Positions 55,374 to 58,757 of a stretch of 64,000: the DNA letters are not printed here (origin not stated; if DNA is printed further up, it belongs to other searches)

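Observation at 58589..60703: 700-aa proteins carrying type-IV-pilin-like (class III) signal peptides with a shortened G|Q-x-E-F motif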

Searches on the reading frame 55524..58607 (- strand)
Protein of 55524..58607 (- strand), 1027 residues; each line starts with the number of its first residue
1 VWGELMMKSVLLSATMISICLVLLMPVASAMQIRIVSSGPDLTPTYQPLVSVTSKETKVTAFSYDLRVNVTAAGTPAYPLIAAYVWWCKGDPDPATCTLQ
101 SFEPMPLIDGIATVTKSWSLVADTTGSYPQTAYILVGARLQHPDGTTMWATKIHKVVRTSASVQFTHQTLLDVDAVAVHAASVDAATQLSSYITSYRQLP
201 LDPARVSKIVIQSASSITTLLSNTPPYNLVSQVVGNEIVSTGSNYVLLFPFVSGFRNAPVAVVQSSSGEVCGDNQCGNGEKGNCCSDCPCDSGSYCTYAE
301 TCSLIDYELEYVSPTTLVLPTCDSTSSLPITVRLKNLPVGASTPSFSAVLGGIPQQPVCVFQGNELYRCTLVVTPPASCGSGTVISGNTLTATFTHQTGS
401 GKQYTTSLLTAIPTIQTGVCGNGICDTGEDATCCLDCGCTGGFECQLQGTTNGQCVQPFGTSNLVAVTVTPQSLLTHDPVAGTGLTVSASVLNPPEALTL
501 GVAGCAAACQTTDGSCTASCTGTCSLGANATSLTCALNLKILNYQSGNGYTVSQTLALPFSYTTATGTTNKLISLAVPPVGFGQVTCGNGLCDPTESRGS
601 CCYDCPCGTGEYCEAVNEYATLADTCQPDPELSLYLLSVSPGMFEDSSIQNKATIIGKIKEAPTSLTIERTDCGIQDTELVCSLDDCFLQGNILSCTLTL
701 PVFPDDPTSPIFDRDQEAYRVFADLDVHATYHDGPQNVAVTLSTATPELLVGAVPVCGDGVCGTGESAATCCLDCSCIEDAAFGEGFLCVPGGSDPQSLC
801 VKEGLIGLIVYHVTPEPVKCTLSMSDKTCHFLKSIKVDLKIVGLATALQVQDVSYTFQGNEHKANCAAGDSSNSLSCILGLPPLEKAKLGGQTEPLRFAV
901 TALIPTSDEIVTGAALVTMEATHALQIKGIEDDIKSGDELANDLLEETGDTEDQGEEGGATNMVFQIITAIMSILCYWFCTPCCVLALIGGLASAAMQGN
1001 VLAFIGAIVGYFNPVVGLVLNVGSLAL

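Call 5: search_protein_families(library=pfam, proteins=[window:55524-58607:-], max_evalue=0.1)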
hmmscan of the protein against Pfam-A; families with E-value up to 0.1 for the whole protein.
window:55524-58607:- (1027 aa): 0 families

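Call 20: search_protein_families(library=ncbifam, proteins=[window:55524-58607:-], max_evalue=0.1)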
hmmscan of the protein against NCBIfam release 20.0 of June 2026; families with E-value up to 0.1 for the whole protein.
window:55524-58607:- (1027 aa): 0 families

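Call 46: search_protein_families(library=phrogs, proteins=[window:55524-58607:-], max_evalue=0.01)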
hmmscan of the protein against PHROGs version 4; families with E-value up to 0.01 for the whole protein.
window:55524-58607:- (1027 aa): 0 families
